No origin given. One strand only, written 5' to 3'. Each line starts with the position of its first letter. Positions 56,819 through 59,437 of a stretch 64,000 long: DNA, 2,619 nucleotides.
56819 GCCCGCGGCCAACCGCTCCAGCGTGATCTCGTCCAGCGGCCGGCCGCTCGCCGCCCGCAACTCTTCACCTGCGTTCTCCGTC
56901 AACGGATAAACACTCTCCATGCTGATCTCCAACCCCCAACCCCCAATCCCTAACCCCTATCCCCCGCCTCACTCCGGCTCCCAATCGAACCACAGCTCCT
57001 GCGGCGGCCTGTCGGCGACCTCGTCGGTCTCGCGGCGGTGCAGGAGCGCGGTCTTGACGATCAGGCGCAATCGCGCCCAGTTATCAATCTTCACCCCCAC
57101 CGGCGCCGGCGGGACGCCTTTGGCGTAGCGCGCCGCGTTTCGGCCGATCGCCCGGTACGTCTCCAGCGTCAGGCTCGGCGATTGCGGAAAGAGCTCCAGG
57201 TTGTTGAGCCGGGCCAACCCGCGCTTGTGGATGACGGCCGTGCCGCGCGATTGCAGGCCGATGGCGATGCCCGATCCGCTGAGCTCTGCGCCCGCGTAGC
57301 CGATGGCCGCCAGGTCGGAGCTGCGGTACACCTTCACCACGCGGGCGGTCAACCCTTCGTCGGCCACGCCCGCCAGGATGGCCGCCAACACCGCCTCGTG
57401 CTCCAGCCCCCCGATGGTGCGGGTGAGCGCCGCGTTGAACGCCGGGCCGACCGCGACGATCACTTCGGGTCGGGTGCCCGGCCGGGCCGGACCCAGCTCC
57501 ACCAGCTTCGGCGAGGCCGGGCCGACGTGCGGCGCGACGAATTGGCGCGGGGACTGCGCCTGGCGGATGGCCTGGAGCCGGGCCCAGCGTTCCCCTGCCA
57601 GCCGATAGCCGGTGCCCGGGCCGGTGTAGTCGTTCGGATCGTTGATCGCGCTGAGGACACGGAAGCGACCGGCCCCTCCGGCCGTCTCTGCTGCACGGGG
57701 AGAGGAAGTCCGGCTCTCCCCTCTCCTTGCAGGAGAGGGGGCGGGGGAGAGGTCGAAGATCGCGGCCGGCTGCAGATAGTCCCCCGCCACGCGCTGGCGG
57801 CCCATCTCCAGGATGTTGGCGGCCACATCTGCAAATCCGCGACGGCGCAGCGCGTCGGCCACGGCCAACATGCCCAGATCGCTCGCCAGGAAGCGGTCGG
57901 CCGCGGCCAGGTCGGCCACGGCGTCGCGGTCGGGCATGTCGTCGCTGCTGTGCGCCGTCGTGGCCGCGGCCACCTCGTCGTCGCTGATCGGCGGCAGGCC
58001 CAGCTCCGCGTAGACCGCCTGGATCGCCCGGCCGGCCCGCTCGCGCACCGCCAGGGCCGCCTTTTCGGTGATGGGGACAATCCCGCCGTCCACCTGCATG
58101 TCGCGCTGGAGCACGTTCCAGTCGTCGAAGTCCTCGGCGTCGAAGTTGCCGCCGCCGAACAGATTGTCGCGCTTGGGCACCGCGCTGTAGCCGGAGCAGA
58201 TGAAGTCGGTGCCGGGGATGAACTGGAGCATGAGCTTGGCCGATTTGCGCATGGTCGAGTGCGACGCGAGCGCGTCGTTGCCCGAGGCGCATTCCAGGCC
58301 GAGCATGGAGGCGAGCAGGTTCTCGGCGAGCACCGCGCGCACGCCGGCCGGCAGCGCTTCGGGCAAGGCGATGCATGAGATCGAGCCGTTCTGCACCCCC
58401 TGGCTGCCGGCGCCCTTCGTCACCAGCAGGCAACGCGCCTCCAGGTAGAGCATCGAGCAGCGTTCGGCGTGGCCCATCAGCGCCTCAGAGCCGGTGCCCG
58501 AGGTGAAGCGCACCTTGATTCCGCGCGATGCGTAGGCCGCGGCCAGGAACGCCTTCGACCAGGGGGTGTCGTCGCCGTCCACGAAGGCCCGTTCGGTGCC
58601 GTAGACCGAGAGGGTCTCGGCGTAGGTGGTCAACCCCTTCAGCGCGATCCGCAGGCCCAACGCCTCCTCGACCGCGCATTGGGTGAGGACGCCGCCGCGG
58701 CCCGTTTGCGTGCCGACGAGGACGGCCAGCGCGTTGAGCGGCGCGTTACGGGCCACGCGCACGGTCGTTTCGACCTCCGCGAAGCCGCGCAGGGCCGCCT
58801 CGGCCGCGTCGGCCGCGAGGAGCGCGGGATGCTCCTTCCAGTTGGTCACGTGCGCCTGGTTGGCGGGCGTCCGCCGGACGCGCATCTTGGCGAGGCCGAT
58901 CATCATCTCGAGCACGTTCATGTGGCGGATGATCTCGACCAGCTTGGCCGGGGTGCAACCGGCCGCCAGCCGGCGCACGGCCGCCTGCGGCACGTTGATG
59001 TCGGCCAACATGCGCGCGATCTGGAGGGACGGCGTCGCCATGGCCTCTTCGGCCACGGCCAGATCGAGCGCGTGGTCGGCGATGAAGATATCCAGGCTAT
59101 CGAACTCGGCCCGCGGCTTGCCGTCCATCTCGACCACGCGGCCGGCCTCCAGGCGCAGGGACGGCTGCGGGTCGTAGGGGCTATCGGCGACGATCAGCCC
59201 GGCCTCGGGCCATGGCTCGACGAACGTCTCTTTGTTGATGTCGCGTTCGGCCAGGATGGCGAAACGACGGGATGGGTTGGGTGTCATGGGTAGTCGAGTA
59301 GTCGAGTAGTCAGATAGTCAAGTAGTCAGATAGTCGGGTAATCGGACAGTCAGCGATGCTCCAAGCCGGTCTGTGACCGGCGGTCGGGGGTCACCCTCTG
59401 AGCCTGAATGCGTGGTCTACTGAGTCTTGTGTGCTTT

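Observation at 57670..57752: Hairpin-forming palindrome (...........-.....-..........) inserted in frame in the dehydratase large-subunit region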

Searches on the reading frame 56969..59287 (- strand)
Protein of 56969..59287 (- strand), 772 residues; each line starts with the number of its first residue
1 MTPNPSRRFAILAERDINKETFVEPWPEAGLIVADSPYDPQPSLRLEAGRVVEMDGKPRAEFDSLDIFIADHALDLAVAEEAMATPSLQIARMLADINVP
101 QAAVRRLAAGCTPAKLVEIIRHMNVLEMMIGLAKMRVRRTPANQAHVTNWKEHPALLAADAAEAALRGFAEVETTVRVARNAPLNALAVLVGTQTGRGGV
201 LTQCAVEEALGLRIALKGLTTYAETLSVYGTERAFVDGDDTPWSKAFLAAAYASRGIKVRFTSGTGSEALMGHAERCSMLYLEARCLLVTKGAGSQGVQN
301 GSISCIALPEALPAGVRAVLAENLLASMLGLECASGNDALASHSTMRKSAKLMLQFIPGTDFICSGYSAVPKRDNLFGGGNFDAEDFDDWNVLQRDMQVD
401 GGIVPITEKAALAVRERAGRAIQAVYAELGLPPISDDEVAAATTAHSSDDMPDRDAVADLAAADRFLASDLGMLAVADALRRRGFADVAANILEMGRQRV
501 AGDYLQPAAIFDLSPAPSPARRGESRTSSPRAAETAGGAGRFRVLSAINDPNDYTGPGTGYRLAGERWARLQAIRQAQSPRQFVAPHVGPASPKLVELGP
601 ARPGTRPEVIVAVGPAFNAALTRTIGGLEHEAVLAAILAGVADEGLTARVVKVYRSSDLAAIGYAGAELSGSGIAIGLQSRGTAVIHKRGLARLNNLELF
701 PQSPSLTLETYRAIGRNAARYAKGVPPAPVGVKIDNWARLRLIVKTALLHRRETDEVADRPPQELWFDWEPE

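Call 5: search_protein_families(library=pfam, proteins=[window:56969-59287:-])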
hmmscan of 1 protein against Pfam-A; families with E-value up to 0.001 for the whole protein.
window:56969-59287:- (772 aa): 2 families
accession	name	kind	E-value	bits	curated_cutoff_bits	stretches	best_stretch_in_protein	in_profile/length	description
PF02286.21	Dehydratase_LU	-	2e-257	855.5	25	2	6-512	3-509/552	Dehydratase large subunit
PF02288.20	Dehydratase_MU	-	3.6e-29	101.3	27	1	615-727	2-109/110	Dehydratase medium subunit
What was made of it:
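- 56969..59287 (-): Host gene: 772-aa fused large (alpha) + medium (beta) subunit of a B12-dependent diol/glycerol dehydratase. PF02286 aa 6-512 (E 2e-257) and PF02288 aa 615-727 (call 5).
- Checked: The gene is a fused large+medium subunit (PF02286+PF02288, call 5), not PduC alone.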

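Call 6: search_solved_structures(query=window:56969-59287:-, show_alignments=2)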
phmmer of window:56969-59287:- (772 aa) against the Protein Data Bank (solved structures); distinct sequences matched with E-value up to 0.001: 13.
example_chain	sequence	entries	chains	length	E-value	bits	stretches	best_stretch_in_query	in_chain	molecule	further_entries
9via_B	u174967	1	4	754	3.9e-263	878.1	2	6-512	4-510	Glycerol dehydrase alpha subunit,Glycerol dehydrase beta subunit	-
9vij_B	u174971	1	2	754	1.5e-262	876.1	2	6-512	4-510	Glycerol dehydrase alpha subunit,Glycerol dehydrase beta subunit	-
9vi2_A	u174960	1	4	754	1.6e-261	872.7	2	6-512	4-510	Glycerol dehydrase alpha subunit,Glycerol dehydrase beta subunit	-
9vig_B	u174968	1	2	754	3.1e-261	871.8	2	6-512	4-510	Glycerol dehydrase alpha subunit,Glycerol dehydrase beta subunit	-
9vii_B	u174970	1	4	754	6.5e-261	870.7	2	6-512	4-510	Glycerol dehydrase alpha subunit,Glycerol dehydrase beta subunit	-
1iwp_A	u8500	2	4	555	1.3e-215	720.9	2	6-512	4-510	Glycerol Dehydratase Alpha subunit | glycerol dehydrase alpha subunit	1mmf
1dio_A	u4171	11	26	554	3.6e-204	683.1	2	6-511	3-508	PROTEIN (DIOL DEHYDRATASE) | PROPANEDIOL DEHYDRATASE | DIOL DEHYDRATASE alpha chain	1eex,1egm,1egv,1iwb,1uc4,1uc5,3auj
7xrk_A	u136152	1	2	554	4.9e-204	682.7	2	6-511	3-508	Diol dehydrase alpha subunit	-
5ysh_A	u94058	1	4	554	2.1e-203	680.6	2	6-511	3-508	Diol dehydrase alpha subunit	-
1dio_B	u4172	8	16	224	1.7e-51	178.4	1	580-765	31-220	PROTEIN (DIOL DEHYDRATASE) | PROPANEDIOL DEHYDRATASE | DIOL DEHYDRATASE beta chain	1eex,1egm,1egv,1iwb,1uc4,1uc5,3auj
5yrt_B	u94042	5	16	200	5.2e-51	176.8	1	594-765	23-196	Diol dehydrase beta subunit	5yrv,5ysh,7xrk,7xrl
1iwp_B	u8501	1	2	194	1.3e-43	152.4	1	601-768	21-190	Glycerol Dehydratase Beta subunit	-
1mmf_B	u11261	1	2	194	1.3e-43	152.3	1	601-768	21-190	glycerol dehydrase beta subunit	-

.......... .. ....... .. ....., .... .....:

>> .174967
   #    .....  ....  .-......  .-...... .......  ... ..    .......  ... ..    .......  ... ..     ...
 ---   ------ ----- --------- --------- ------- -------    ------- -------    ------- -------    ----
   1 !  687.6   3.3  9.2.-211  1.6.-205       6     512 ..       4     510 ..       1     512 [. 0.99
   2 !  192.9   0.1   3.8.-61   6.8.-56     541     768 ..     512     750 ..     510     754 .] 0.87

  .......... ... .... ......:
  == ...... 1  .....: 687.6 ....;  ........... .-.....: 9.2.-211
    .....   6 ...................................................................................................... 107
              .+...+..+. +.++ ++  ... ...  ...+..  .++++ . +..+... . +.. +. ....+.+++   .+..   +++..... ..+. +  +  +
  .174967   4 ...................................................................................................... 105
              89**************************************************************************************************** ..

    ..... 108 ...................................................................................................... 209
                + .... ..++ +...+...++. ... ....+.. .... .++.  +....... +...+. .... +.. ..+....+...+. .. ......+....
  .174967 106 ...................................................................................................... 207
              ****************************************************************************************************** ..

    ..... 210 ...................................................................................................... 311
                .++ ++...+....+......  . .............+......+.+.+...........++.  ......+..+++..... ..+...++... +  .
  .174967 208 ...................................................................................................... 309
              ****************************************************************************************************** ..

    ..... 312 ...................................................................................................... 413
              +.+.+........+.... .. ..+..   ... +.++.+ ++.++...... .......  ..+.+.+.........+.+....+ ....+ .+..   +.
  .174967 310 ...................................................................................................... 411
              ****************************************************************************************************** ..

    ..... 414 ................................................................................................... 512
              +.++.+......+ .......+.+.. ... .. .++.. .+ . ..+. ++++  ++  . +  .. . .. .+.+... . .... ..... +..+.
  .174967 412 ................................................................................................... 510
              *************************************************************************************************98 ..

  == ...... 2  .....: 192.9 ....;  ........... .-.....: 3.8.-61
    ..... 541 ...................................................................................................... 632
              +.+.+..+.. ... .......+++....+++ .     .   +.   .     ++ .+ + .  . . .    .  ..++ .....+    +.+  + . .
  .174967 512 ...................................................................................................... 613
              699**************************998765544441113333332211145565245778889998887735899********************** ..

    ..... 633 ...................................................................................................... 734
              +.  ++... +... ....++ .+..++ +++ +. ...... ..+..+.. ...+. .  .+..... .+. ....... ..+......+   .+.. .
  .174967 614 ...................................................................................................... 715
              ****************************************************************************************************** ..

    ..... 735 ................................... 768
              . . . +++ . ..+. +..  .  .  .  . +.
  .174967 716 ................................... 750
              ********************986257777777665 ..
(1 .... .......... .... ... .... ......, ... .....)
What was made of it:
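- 56969..59287 (-): Best PDB matches are 9via_B, 1iwp_A and 1dio_A (call 6).
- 57668..57751 (-): 84-nt in-frame insert encoding aa 513-540 (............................), a disordered loop at a beta-hairpin turn. Gap in solved structures (call 6).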

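Call 10: find_homologous_proteins(query=window:56969-59287:-, max_evalue=1e-50)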
Query window:56969-59287:- (772 aa): 7999 proteins with E <= 1e-50 among 8000 candidates; the best 120 are listed.
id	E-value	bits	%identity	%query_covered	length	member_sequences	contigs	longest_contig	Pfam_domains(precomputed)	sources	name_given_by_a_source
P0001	0.0e+0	1698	100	100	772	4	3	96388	PF02288.21,PF02286.22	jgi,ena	jgi:propanediol dehydratase large subunit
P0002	0.0e+0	1552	91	99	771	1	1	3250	PF02288.21,PF02286.22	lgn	-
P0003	0.0e+0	1544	90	100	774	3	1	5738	PF02288.21,PF02286.22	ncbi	-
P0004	0.0e+0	1520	89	99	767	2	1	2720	PF02288.21,PF02286.22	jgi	-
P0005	0.0e+0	1513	88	99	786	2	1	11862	PF02288.21,PF02286.22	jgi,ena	-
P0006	0.0e+0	1512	90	99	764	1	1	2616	PF02288.21,PF02286.22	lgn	-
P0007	0.0e+0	1500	89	100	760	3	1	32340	PF02288.21,PF02286.22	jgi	-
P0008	0.0e+0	1492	86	99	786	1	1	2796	PF02288.21,PF02286.22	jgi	-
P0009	0.0e+0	1488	87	99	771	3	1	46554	PF02288.21,PF02286.22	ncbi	-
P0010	0.0e+0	1484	88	99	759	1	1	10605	PF02288.21,PF02286.22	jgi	jgi:propanediol dehydratase large subunit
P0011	0.0e+0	1456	86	99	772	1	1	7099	PF02288.21,PF02286.22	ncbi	-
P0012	0.0e+0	1446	86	99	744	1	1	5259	PF02288.21,PF02286.22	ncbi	-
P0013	0.0e+0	1411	84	99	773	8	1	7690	PF02288.21,PF02286.22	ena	-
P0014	0.0e+0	1394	83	99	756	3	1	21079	PF02288.21,PF02286.22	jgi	-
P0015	0.0e+0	1359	87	93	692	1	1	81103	PF02288.21,PF02286.22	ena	-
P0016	0.0e+0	1358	81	99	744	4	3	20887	PF02288.21,PF02286.22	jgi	jgi:propanediol dehydratase large subunit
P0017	0.0e+0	1336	80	99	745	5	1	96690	PF02288.21,PF02286.22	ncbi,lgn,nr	ncbi:propanediol/glycerol family dehydratase large subunit [Litorilinea aerophila]|nr:propanediol/gl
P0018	0.0e+0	1330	79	99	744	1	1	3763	PF02288.21,PF02286.22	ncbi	-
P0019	0.0e+0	1330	79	99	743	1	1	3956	PF02288.21,PF02286.22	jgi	jgi:propanediol dehydratase large subunit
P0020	0.0e+0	1329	78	99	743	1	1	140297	PF02288.21,PF02286.22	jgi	-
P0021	0.0e+0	1327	79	99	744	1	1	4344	PF02288.21,PF02286.22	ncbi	-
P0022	0.0e+0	1326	79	99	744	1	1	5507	PF02288.21,PF02286.22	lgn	-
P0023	0.0e+0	1324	79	99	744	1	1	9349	PF02288.21,PF02286.22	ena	-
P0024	0.0e+0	1324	79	99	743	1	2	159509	PF02288.21,PF02286.22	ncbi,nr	ncbi:MAG: propanediol/glycerol family dehydratase large subunit [Caldilineaceae bacterium]|nr:propan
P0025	0.0e+0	1324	79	99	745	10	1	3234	PF02288.21,PF02286.22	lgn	-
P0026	0.0e+0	1324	80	99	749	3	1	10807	PF02288.21,PF02286.22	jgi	jgi:propanediol dehydratase large subunit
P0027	0.0e+0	1322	78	99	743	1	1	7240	PF02288.21,PF02286.22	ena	-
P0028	0.0e+0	1322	78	99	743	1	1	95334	PF02288.21,PF02286.22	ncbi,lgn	ncbi:MAG: propanediol/glycerol family dehydratase large subunit [Caldilineaceae bacterium]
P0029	0.0e+0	1321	78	99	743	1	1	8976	PF02288.21,PF02286.22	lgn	-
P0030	0.0e+0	1321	78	99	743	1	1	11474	PF02288.21,PF02286.22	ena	-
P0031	0.0e+0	1320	78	99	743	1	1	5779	PF02288.21,PF02286.22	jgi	-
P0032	0.0e+0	1319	78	99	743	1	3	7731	PF02288.21,PF02286.22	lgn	-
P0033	0.0e+0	1319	77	99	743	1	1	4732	PF02288.21,PF02286.22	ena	-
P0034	0.0e+0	1319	78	99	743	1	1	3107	PF02288.21,PF02286.22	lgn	-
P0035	0.0e+0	1319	78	99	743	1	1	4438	PF02288.21,PF02286.22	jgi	-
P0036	0.0e+0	1319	77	99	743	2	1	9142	PF02288.21,PF02286.22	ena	-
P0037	0.0e+0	1318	77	99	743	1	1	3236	PF02288.21,PF02286.22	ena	-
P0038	0.0e+0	1318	79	99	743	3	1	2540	PF02288.21,PF02286.22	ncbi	-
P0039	0.0e+0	1318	78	99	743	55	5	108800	PF02288.21,PF02286.22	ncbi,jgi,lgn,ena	jgi:propanediol dehydratase large subunit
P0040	0.0e+0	1317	78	100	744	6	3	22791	PF02288.21,PF02286.22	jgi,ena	-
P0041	0.0e+0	1317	78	99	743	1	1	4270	PF02288.21,PF02286.22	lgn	-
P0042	0.0e+0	1316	77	99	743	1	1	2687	PF02288.21,PF02286.22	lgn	-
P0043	0.0e+0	1316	78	99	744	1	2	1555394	PF02288.21,PF02286.22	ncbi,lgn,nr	ncbi:MAG: propanediol dehydratase [Anaerolineae bacterium]|nr:propanediol/glycerol family dehydratas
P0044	0.0e+0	1316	78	100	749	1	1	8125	PF02288.21,PF02286.22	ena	-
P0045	0.0e+0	1315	77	99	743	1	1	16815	PF02288.21,PF02286.22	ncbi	-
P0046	0.0e+0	1315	77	100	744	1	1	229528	PF02288.21,PF02286.22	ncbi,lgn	-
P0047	0.0e+0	1314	78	99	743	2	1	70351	PF02288.21,PF02286.22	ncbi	-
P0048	0.0e+0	1313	78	99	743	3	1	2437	PF02288.21,PF02286.22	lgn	-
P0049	0.0e+0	1313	78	99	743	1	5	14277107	PF02288.21,PF02286.22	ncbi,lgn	ncbi:MAG: propanediol/glycerol family dehydratase large subunit [Caldilineaceae bacterium]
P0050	0.0e+0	1313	78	99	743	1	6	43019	PF02288.21,PF02286.22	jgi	jgi:propanediol dehydratase large subunit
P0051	0.0e+0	1312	79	99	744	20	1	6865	PF02288.21,PF02286.22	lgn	-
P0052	0.0e+0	1311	78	99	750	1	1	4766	PF02288.21,PF02286.22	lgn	-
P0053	0.0e+0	1309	78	99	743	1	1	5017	PF02288.21,PF02286.22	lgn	-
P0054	0.0e+0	1308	77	99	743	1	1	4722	PF02288.21,PF02286.22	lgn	-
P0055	0.0e+0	1307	78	99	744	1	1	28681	PF02288.21,PF02286.22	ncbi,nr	ncbi:MAG: propanediol/glycerol family dehydratase large subunit [Caldilineaceae bacterium]|nr:propan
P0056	0.0e+0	1307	79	99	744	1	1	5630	PF02288.21,PF02286.22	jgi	jgi:propanediol dehydratase large subunit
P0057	0.0e+0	1307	78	99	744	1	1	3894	PF02288.21,PF02286.22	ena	-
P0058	0.0e+0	1306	78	99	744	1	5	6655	PF02288.21,PF02286.22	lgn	-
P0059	0.0e+0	1304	77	99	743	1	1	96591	PF02288.21,PF02286.22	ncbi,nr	ncbi:MAG: propanediol/glycerol family dehydratase large subunit [Caldilineaceae bacterium]|nr:propan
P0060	0.0e+0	1304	77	99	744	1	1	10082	PF02288.21,PF02286.22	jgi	jgi:propanediol dehydratase large subunit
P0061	0.0e+0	1303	77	99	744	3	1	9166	PF02288.21,PF02286.22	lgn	-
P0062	0.0e+0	1303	78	99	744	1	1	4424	PF02288.21,PF02286.22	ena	-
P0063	0.0e+0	1302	77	99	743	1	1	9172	PF02288.21,PF02286.22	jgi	jgi:propanediol dehydratase large subunit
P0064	0.0e+0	1302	78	99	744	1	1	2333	PF02288.21,PF02286.22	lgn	-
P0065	0.0e+0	1302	78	100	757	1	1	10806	PF02288.21,PF02286.22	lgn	-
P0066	0.0e+0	1302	78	99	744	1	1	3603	PF02288.21,PF02286.22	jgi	jgi:propanediol dehydratase large subunit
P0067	0.0e+0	1301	78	99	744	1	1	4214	PF02288.21,PF02286.22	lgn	-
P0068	0.0e+0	1301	78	99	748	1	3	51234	PF02288.21,PF02286.22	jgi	jgi:propanediol dehydratase large subunit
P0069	0.0e+0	1300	78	99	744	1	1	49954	PF02288.21,PF02286.22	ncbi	-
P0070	0.0e+0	1299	77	99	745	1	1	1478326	PF02288.21,PF02286.22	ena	-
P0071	0.0e+0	1298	76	99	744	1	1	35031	PF02288.21,PF02286.22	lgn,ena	-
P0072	0.0e+0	1297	77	99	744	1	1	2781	PF02288.21,PF02286.22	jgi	jgi:propanediol dehydratase large subunit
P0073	0.0e+0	1297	77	99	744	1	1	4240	PF02288.21,PF02286.22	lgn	-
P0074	0.0e+0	1297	78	99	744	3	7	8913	PF02288.21,PF02286.22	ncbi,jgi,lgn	-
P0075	0.0e+0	1296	78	99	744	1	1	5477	PF02288.21,PF02286.22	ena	-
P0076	0.0e+0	1296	78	99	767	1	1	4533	PF02288.21,PF02286.22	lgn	-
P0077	0.0e+0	1294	78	99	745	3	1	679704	PF02288.21,PF02286.22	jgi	jgi:propanediol dehydratase large subunit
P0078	0.0e+0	1293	77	99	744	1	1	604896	PF02288.21,PF02286.22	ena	-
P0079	0.0e+0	1293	78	99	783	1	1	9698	PF02288.21,PF02286.22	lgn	-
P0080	0.0e+0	1293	78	100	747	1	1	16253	PF02288.21,PF02286.22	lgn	-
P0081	0.0e+0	1292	78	99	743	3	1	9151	PF02288.21,PF02286.22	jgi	jgi:propanediol dehydratase large subunit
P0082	0.0e+0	1292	77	99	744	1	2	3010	PF02288.21,PF02286.22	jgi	jgi:propanediol dehydratase large subunit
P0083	0.0e+0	1292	76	99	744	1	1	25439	PF02288.21,PF02286.22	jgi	-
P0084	0.0e+0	1292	77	99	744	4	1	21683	PF02288.21,PF02286.22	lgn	-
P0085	0.0e+0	1291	76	100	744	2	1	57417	PF02288.21,PF02286.22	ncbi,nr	ncbi:MAG: propanediol/glycerol family dehydratase large subunit [Chloroflexi bacterium]|nr:propanedi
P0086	0.0e+0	1291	77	99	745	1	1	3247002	PF02288.21,PF02286.22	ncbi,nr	ncbi:MAG: propanediol/glycerol family dehydratase large subunit [Kouleothrix sp.]|nr:propanediol/gly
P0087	0.0e+0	1291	78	99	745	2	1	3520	PF02288.21,PF02286.22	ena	-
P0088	0.0e+0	1291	77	99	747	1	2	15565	PF02288.21,PF02286.22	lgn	-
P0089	0.0e+0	1291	78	99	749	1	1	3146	PF02288.21,PF02286.22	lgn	-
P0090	0.0e+0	1290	77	99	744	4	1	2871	PF02288.21,PF02286.22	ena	-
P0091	0.0e+0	1290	78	99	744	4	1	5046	PF02288.21,PF02286.22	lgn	-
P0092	0.0e+0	1289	76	99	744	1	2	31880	PF02288.21,PF02286.22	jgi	jgi:propanediol dehydratase large subunit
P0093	0.0e+0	1289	77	99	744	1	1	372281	PF02288.21,PF02286.22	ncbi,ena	-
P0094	0.0e+0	1289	76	99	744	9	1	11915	PF02288.21,PF02286.22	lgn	-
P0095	0.0e+0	1288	76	99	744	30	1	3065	PF02288.21,PF02286.22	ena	-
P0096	0.0e+0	1288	77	99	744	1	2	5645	PF02288.21,PF02286.22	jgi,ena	-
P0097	0.0e+0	1287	77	99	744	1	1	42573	PF02288.21,PF02286.22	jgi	jgi:propanediol dehydratase large subunit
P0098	0.0e+0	1287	77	99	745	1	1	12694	PF02288.21,PF02286.22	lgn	-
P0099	0.0e+0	1286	77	99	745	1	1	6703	PF02288.21,PF02286.22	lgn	-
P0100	0.0e+0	1286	77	99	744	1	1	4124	PF02288.21,PF02286.22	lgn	-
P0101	0.0e+0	1286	77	99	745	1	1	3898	PF02288.21,PF02286.22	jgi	-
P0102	0.0e+0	1286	77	99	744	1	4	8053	PF02288.21,PF02286.22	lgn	-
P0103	0.0e+0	1286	77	99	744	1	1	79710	PF02288.21,PF02286.22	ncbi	-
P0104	0.0e+0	1286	75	99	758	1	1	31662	PF02288.21,PF02286.22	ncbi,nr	ncbi:MAG: propanediol/glycerol family dehydratase large subunit [Thermoflexales bacterium]|nr:propan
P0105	0.0e+0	1285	76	99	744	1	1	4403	PF02288.21,PF02286.22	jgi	-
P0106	0.0e+0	1285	77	99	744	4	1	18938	PF02288.21,PF02286.22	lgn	-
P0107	0.0e+0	1285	77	99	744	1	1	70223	PF02288.21,PF02286.22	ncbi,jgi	-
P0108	0.0e+0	1285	77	99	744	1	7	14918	PF02288.21,PF02286.22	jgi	jgi:propanediol dehydratase large subunit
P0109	0.0e+0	1285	77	99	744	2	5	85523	PF02288.21,PF02286.22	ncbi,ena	-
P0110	0.0e+0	1285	77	99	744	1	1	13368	PF02288.21,PF02286.22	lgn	-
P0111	0.0e+0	1284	76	99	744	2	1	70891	PF02288.21,PF02286.22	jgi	jgi:propanediol dehydratase large subunit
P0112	0.0e+0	1284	77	99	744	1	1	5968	PF02288.21,PF02286.22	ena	-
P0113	0.0e+0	1284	76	99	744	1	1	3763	PF02288.21,PF02286.22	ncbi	-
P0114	0.0e+0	1284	77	99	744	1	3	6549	PF02288.21,PF02286.22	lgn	-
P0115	0.0e+0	1284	77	99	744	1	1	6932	PF02288.21,PF02286.22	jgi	-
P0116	0.0e+0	1283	76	99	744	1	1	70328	PF02288.21,PF02286.22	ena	-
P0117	0.0e+0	1283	77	99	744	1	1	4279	PF02288.21,PF02286.22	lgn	-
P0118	0.0e+0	1283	77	99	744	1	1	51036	PF02288.21,PF02286.22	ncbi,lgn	-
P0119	0.0e+0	1282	77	99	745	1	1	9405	PF02288.21,PF02286.22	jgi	jgi:propanediol dehydratase large subunit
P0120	0.0e+0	1281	75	99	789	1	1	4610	PF02288.21,PF02286.22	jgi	jgi:propanediol dehydratase large subunit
